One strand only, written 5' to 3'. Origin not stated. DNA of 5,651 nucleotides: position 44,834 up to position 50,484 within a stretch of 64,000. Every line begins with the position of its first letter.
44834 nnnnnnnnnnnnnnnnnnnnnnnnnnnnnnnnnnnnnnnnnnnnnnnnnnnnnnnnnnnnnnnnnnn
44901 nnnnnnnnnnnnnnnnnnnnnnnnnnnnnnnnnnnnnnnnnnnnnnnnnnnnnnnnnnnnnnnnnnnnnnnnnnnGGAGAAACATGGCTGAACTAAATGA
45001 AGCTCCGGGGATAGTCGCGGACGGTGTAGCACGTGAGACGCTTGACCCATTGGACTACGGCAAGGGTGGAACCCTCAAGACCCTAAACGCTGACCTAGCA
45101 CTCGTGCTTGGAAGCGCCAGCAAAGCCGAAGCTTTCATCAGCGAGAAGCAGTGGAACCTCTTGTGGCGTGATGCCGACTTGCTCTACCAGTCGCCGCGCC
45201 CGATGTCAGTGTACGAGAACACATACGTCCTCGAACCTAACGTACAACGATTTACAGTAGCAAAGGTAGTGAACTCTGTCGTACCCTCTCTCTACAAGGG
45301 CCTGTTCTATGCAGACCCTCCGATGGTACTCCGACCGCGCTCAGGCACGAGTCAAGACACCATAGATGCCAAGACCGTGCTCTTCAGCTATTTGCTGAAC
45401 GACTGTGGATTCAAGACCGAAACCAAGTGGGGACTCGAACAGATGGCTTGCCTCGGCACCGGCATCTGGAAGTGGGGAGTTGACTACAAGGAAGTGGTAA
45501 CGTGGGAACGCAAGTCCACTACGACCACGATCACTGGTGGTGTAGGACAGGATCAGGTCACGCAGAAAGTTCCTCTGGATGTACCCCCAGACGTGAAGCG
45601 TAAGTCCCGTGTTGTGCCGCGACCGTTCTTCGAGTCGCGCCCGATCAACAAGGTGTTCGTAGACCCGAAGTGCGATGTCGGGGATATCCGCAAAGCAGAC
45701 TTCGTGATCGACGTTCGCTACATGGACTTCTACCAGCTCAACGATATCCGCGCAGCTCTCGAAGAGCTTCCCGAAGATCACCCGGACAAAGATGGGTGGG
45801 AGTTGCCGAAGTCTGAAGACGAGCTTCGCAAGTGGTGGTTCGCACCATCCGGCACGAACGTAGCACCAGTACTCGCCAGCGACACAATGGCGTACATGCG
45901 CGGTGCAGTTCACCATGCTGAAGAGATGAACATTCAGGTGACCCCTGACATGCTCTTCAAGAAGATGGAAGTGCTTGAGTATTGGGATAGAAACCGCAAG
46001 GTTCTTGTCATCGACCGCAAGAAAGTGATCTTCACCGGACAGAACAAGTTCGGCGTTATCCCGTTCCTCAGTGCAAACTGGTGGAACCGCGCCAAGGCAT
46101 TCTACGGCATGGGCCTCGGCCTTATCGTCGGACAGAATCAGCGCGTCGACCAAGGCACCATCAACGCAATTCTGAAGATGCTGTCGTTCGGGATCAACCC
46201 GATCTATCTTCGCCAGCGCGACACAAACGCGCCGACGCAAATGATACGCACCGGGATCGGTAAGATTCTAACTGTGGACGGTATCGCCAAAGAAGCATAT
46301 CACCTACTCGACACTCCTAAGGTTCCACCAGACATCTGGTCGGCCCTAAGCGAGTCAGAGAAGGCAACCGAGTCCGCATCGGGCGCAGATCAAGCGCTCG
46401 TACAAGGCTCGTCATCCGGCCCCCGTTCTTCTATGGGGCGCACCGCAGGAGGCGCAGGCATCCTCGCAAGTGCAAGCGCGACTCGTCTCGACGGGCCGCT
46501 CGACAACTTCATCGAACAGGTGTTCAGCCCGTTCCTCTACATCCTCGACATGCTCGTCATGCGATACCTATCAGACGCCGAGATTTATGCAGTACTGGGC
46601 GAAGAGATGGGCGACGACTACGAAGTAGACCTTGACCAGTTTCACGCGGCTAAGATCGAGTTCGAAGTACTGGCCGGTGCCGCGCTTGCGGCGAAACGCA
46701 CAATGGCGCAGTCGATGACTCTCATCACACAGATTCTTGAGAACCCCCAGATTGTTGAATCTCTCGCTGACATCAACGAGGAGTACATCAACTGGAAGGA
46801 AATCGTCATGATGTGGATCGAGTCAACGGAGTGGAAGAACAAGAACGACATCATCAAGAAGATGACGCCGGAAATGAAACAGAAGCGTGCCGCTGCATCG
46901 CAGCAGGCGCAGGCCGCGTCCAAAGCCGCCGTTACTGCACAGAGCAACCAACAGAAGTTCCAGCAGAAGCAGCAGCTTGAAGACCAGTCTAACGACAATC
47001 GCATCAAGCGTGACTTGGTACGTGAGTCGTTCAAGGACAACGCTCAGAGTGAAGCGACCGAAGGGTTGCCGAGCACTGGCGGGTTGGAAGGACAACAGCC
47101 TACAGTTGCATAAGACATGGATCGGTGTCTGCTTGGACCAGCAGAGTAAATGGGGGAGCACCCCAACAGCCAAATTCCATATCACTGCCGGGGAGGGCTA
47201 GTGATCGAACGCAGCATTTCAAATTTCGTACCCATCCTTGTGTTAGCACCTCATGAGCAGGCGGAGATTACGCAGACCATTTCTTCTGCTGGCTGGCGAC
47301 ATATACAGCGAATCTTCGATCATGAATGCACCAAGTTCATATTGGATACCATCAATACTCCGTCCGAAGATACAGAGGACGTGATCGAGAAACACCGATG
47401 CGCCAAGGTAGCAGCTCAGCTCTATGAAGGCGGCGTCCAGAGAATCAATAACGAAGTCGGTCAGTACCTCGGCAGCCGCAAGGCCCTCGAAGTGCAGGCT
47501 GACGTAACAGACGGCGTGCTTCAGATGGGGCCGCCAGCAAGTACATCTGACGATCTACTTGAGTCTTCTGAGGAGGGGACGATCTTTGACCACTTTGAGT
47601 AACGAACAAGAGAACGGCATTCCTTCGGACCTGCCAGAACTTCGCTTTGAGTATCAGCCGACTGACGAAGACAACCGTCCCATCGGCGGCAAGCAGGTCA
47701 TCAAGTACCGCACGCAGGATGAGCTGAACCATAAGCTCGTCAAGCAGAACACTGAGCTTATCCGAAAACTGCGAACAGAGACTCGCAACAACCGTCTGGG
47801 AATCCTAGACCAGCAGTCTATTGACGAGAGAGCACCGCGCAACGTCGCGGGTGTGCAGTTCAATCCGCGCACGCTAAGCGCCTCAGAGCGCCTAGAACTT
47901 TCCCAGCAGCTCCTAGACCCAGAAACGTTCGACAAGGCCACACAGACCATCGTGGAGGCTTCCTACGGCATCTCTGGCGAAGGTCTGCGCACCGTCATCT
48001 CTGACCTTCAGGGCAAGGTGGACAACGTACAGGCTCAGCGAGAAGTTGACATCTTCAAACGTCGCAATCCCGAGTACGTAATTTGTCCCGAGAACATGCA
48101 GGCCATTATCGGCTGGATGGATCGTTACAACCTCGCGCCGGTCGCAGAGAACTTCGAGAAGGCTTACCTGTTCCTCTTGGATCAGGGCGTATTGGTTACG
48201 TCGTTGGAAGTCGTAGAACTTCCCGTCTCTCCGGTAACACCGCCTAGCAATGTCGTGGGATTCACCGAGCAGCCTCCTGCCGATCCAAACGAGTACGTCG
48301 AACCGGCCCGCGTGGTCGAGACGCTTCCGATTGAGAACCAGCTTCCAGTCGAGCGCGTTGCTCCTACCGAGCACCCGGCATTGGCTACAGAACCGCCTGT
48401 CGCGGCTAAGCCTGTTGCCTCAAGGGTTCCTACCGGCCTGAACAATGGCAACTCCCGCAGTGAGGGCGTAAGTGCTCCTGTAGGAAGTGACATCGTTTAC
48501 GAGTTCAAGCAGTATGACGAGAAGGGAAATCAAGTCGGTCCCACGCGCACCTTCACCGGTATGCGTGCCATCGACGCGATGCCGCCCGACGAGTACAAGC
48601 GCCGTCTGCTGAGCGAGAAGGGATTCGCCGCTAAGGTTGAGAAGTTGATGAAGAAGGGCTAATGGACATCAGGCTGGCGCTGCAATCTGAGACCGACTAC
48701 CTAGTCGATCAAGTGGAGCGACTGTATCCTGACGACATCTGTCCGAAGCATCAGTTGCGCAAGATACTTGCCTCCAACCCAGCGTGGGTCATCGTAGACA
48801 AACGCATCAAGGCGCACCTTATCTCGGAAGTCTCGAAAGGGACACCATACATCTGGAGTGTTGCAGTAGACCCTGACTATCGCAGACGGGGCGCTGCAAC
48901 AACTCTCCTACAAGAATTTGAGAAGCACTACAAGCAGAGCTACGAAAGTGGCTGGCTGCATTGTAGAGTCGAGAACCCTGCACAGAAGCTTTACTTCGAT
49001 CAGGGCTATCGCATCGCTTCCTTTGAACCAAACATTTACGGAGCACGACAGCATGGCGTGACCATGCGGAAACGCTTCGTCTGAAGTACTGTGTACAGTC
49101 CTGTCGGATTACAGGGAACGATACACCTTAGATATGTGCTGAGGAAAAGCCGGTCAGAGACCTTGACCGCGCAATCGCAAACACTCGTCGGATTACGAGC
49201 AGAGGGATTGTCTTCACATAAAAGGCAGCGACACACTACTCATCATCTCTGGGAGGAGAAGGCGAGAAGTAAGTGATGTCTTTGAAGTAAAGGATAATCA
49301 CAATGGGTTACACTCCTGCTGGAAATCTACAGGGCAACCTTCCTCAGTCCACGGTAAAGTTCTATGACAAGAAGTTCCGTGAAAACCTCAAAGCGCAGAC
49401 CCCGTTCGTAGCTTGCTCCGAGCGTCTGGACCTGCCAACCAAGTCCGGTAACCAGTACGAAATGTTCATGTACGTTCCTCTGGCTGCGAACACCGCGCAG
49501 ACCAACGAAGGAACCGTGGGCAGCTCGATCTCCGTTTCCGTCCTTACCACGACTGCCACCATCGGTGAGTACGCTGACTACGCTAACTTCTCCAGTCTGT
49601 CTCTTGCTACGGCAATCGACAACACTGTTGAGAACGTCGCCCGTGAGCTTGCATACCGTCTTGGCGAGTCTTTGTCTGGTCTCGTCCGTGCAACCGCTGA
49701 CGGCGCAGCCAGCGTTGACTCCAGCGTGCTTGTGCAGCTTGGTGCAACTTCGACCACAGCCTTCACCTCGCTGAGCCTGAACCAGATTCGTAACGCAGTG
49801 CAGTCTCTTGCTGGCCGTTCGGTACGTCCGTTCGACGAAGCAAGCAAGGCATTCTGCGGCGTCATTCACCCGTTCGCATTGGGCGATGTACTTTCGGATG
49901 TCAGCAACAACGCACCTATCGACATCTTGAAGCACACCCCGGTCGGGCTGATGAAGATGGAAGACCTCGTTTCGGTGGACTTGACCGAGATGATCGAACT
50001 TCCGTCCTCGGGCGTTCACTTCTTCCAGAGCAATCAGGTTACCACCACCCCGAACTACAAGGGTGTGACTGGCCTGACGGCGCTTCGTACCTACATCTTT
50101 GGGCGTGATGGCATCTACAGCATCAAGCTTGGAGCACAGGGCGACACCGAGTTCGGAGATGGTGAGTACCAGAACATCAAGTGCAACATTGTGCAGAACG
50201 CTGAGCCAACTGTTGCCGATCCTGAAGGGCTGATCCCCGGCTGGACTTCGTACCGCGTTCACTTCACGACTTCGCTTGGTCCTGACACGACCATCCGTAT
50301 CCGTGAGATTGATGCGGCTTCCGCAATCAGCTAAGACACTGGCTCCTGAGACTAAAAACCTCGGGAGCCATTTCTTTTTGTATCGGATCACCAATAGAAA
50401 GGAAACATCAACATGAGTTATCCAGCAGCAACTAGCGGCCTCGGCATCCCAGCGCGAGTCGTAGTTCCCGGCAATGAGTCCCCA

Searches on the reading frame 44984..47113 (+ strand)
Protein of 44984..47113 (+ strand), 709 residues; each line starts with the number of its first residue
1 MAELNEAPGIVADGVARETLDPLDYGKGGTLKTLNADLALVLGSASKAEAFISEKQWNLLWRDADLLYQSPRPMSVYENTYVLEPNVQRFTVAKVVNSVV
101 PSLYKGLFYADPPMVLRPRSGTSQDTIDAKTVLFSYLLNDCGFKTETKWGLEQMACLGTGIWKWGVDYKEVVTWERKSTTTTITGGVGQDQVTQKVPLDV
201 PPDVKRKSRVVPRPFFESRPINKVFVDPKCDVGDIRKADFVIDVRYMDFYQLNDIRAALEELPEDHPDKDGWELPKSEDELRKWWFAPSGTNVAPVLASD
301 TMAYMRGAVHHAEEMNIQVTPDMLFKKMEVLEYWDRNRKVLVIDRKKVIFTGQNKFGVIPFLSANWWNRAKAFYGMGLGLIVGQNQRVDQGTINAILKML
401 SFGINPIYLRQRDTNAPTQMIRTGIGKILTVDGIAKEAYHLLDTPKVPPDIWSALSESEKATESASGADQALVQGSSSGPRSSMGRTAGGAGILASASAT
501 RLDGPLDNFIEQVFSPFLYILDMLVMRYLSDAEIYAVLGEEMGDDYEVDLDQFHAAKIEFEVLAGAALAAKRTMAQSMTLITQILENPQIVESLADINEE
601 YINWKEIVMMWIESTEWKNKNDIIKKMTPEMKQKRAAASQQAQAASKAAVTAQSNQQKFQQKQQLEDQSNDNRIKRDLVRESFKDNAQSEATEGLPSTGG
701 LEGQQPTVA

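Call 9: search_protein_families(library=phrogs, proteins=[window:44984-47113:+], max_evalue=0.001)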
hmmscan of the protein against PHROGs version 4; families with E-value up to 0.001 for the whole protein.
window:44984-47113:+ (709 aa): 3 families
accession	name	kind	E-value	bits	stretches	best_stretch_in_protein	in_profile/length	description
phrog_332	-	connector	9.7e-21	74.7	1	132-664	113-547/560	head-tail adaptor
phrog_1216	-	head and packaging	9.5e-16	58.5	1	157-688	134-658/714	portal protein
phrog_156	-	head and packaging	7.2e-06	25.7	0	444-671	383-615/681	portal protein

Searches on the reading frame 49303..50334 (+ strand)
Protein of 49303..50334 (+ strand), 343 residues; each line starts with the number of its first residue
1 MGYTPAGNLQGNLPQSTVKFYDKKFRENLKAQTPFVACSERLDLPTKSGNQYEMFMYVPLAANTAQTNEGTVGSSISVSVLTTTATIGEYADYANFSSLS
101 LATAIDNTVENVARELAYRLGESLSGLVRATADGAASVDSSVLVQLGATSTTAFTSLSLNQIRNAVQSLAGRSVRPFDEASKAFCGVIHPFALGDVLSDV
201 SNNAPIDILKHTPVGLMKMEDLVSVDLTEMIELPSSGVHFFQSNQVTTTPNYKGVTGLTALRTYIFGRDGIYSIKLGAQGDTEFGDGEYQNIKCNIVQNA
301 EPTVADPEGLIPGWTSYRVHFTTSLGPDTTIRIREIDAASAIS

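Call 8: search_protein_families(library=pfam, proteins=[window:49303-50334:+], max_evalue=0.01)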
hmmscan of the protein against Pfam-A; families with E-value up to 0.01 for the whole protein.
window:49303-50334:+ (343 aa): 0 families

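Call 9: search_protein_families(library=phrogs, proteins=[window:49303-50334:+], max_evalue=0.001)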
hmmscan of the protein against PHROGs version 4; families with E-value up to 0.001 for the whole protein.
window:49303-50334:+ (343 aa): 1 family
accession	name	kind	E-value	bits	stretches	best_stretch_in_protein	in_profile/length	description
phrog_1357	-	head and packaging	1.2e-16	61.7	1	12-195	28-221/356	major head protein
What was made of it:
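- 49303..50334 (+): Major capsid protein, 343 aa, N4-gp56-like HK97 fold. It is the source type of the copied segment (residues 2-65 are 49306..49497). phrog_1357 major head protein, E=1.2e-16 (call 9).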

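Call 10: search_dna_similar(query=window:49303-50334:+, collection=phages, mode=protein, max_rows=30)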
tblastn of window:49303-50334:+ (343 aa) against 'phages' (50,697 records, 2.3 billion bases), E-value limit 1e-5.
Records with a match: 1; places in all: 1; records where one place covers at least 80% of the query: 1.
Best place of each record, by identity: 95-99% 1.
By first word of the organism name: Tunturiibacter 1.
By host as written in the record: Tunturiibacter psychrotolerans X5P2 1.
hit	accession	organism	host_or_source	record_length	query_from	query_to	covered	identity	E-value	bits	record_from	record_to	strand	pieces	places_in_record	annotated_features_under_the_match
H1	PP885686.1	Tunturiibacter phage Tunturi_3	Tunturiibacter psychrotolerans X5P2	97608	1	343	100%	95.0%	0e+0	658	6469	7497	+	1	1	major head protein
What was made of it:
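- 49303..50334 (+): It is 95% identical to Tunturi_3 gp6 'major head protein' (call 10).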

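Call 24: search_protein_families(library=ncbifam, proteins=[window:49303-50334:+], max_evalue=1)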
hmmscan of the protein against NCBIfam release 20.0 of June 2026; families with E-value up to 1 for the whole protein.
window:49303-50334:+ (343 aa): 2 families
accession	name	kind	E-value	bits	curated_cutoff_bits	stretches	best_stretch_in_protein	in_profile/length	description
TIGR04387.1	capsid_maj_N4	equivalog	2.6e-11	43.4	60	1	11-190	4-192/324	N4-gp56 family major capsid protein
NF040567.1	SCO2524_fam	equivalog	0.095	11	300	1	44-133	102-187/612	SCO2524 family protein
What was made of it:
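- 49303..50334 (+): TIGR04387 capsid_maj_N4 scores 43 bits, below the cutoff of 60 (call 24).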

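Call 62: predict_structure(alignment_id=A4)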
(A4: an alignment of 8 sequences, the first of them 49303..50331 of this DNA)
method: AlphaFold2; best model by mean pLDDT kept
length: 343 residues; sequences in the alignment: 8
mean_pLDDT: 36.1   pTM: 0.24
mean pLDDT of the five models: 36.1, 34.7, 32.1, 31.1, 29.4
residues with pLDDT >= 90: 0; 70-90: 0; 50-70: 4; < 50: 339
segments of 3 or more residues with pLDDT < 50: 1-69, 71-228, 231-255, 257-343
pLDDT, mean of each block of 10 residues (from residue 1): 31 33 36 34 35 39 46 41 35 28 32 37 36 31 34 37 38 35 31 31 39 47 47 40 48 45 40 31 39 35 34 28 28 29 24
secondary structure, 60 per line:
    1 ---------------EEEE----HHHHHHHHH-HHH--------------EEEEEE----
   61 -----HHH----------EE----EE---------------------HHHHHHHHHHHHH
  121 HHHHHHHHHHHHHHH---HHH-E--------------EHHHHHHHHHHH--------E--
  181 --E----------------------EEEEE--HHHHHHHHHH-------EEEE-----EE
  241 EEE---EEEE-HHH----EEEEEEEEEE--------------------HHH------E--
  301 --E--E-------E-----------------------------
elements in order: E16-19 H24-32 E51-56 H108-135 H159-169 E206-210 H213-222 E230-233 E239-243 E247-250 E259-268
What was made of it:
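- Tried and rejected: AF2 of the MCP with 8 sequences failed (pLDDT 36, call 62).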

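Call 63: search_solved_structures(query=A4, max_evalue=0.01, show_alignments=2)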
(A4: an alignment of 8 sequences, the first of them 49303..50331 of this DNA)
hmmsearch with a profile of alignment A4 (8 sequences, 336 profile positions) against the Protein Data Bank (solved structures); distinct sequences matched with E-value up to 0.01: 3.
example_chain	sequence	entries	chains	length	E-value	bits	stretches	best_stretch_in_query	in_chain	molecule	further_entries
9e99_A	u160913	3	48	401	0.00017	23.8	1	6-79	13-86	Major capsid protein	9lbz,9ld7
9d82_A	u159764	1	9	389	0.0035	19.5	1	14-78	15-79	B2 Capsid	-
9d7z_A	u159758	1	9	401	0.0094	18.1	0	6-73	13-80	Major capsid protein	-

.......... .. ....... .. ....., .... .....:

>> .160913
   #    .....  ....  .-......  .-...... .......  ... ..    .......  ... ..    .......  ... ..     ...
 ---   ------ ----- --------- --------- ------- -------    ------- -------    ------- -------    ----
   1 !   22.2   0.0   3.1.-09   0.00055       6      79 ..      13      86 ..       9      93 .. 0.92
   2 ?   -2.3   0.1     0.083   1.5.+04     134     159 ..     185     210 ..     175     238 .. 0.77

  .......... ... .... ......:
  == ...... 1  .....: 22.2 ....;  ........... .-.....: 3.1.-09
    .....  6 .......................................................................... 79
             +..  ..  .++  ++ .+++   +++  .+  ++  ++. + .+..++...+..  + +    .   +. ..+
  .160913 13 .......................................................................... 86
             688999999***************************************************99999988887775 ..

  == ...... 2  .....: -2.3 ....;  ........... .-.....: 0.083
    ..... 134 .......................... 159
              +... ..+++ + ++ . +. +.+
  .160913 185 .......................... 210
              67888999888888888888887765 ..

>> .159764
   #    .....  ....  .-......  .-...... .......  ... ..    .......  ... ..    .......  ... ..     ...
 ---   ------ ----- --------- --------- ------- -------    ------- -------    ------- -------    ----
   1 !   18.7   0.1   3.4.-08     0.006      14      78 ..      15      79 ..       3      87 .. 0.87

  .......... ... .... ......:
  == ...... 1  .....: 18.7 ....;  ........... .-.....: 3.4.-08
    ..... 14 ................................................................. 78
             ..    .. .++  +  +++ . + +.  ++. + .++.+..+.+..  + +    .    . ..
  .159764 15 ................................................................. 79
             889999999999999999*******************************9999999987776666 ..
